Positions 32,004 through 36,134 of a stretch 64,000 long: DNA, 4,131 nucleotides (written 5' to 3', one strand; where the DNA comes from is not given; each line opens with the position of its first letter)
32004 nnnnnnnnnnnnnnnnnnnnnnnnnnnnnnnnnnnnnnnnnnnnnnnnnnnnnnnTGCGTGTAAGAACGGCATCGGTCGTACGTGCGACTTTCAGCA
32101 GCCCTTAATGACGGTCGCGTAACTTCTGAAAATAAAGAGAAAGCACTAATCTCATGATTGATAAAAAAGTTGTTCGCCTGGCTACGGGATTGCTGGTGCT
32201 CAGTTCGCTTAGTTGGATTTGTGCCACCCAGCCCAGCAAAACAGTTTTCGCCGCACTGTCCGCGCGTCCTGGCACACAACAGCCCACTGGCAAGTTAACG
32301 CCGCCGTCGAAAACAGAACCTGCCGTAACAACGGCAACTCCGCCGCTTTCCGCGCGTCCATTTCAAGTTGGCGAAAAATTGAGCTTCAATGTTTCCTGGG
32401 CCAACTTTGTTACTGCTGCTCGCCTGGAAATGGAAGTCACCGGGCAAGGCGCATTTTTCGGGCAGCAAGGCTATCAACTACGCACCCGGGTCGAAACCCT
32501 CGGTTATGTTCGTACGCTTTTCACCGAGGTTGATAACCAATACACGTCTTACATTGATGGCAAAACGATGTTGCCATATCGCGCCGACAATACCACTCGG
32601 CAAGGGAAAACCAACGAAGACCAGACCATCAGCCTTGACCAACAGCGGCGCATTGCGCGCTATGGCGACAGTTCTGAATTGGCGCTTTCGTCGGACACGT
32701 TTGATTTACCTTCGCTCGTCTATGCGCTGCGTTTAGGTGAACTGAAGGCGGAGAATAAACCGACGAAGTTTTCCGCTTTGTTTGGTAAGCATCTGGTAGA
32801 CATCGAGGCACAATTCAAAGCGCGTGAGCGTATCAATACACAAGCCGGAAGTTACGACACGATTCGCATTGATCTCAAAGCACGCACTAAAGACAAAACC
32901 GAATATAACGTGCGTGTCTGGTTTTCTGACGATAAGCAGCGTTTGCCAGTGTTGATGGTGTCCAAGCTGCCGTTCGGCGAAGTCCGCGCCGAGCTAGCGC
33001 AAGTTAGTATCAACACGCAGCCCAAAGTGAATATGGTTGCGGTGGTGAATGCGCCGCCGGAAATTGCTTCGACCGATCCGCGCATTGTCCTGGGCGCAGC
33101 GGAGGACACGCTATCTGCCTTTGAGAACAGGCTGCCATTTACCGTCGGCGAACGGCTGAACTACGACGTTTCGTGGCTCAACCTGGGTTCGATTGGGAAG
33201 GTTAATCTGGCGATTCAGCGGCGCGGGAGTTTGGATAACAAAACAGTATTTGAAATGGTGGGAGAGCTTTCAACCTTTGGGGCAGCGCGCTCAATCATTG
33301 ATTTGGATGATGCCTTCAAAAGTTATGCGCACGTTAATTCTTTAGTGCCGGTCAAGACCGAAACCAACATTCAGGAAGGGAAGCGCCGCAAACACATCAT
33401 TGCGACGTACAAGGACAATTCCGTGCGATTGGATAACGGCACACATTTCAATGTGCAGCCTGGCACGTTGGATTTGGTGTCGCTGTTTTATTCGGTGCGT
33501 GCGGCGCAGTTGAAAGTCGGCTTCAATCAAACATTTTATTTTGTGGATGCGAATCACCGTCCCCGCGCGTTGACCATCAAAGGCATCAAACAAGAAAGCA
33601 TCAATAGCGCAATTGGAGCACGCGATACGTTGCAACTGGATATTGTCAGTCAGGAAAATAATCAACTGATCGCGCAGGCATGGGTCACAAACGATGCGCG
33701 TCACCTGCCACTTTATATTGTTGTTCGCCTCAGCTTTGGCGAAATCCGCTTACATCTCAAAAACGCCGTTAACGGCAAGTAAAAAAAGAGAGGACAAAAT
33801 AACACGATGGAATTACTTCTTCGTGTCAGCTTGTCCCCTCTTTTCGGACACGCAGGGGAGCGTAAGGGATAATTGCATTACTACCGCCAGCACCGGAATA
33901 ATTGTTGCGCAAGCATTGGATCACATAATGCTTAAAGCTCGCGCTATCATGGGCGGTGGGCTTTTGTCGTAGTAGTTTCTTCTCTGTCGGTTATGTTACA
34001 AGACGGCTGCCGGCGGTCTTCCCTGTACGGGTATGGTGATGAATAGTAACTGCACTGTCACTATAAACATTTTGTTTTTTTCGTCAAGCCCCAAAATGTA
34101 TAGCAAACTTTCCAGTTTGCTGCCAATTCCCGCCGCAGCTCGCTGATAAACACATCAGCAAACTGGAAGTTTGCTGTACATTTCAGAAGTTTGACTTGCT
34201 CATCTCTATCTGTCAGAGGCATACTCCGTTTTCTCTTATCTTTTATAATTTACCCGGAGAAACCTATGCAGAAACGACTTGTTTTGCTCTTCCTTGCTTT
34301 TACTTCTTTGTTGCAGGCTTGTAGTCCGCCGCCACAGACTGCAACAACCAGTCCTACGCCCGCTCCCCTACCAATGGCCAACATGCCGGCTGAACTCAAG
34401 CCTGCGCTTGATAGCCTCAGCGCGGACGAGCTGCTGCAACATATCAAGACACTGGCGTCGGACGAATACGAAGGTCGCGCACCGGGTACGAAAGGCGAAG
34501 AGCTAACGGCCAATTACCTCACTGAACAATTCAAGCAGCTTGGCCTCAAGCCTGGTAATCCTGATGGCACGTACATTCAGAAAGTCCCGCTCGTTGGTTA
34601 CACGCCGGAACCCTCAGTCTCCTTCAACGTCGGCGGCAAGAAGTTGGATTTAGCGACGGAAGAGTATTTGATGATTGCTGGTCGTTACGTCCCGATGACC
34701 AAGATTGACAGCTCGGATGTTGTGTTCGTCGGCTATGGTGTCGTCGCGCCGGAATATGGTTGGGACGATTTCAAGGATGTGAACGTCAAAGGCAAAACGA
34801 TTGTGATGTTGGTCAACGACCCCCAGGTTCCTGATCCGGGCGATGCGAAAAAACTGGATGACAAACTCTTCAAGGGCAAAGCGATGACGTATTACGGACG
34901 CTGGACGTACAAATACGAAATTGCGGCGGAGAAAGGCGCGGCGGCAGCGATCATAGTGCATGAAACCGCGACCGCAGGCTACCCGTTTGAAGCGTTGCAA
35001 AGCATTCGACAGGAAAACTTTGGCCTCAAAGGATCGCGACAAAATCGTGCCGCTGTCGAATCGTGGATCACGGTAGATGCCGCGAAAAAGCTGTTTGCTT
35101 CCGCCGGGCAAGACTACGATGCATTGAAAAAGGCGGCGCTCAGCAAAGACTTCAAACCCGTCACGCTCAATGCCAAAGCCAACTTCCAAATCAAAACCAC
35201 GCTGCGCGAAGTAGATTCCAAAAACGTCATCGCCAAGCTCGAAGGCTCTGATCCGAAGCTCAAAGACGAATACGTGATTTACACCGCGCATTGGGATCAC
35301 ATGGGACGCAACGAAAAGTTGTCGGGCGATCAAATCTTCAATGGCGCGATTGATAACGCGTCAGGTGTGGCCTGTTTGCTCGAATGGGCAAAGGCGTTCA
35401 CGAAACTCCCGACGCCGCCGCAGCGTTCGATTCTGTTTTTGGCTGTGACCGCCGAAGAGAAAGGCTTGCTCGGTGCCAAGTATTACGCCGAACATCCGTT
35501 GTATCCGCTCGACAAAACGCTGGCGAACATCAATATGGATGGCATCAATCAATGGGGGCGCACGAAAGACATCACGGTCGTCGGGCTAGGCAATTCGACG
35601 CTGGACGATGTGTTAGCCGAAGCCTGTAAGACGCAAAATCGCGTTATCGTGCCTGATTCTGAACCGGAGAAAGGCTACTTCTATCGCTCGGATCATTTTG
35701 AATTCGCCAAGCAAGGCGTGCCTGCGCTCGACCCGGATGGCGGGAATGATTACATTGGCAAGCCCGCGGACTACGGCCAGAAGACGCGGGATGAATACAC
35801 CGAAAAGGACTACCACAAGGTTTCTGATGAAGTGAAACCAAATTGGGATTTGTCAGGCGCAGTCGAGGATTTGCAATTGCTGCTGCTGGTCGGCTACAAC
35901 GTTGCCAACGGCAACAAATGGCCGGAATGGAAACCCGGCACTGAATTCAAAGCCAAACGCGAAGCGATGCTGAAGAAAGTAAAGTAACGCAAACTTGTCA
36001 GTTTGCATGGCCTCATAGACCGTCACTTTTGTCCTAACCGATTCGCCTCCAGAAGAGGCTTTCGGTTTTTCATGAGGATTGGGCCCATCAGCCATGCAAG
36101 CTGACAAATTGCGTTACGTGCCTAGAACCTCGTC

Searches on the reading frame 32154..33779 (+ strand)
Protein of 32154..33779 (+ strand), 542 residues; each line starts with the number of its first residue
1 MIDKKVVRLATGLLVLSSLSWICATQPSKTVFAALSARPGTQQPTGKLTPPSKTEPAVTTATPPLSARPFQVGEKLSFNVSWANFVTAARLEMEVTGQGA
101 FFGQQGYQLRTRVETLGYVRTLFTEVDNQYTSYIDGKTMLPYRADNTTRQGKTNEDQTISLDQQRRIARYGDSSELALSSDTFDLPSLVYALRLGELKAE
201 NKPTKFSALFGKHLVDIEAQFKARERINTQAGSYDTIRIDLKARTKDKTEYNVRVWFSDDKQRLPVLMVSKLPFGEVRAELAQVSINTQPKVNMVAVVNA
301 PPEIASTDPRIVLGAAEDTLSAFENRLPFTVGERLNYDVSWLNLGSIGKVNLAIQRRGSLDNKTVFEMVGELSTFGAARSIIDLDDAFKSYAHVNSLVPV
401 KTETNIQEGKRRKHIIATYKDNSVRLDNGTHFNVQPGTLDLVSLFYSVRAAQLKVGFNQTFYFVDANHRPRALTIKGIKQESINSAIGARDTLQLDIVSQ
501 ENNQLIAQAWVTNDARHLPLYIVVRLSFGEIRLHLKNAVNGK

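Call 66: search_protein_families(library=pfam, proteins=[window:32154-33779:+], max_evalue=0.0001)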
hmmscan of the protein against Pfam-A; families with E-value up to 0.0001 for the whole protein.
window:32154-33779:+ (542 aa): 1 family
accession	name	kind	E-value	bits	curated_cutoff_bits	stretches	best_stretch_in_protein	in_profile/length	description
PF11306.15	DUF3108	-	7.5e-56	189.7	26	2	77-281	1-208/209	Protein of unknown function (DUF3108)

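Call 67: search_protein_families(library=padloc, proteins=[window:32154-33779:+], max_evalue=0.00001)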
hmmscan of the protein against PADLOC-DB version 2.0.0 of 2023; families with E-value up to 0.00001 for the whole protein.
window:32154-33779:+ (542 aa): 0 families

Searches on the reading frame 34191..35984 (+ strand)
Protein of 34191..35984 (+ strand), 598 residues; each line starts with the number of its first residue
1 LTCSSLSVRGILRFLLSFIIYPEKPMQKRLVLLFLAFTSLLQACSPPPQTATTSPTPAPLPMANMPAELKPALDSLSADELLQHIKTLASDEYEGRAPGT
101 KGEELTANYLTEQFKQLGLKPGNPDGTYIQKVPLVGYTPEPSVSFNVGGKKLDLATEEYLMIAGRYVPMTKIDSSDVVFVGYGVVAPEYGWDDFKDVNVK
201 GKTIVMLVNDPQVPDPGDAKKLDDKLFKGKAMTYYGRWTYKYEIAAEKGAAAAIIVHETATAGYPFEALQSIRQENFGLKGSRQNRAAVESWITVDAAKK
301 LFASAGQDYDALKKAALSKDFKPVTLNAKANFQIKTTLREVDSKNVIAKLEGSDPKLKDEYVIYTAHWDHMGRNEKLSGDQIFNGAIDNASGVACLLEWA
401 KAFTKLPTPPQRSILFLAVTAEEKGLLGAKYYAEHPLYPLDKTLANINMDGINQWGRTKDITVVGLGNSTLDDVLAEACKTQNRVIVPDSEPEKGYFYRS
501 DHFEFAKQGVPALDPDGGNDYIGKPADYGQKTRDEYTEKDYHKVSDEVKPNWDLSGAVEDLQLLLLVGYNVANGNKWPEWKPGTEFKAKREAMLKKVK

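Call 66: search_protein_families(library=pfam, proteins=[window:34191-35984:+], max_evalue=0.0001)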
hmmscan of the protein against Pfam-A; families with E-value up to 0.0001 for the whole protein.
window:34191-35984:+ (598 aa): 2 families
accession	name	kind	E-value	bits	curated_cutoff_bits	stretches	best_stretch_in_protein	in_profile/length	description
PF04389.22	Peptidase_M28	-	3.4e-48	164.4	21.3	1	345-563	1-190/193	Peptidase family M28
PF01546.33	Peptidase_M20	-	2.5e-06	28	24.6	1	385-502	32-113/206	Peptidase family M20/M25/M40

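Call 67: search_protein_families(library=padloc, proteins=[window:34191-35984:+], max_evalue=0.00001)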
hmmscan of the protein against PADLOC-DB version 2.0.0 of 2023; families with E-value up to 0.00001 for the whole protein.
window:34191-35984:+ (598 aa): 0 families
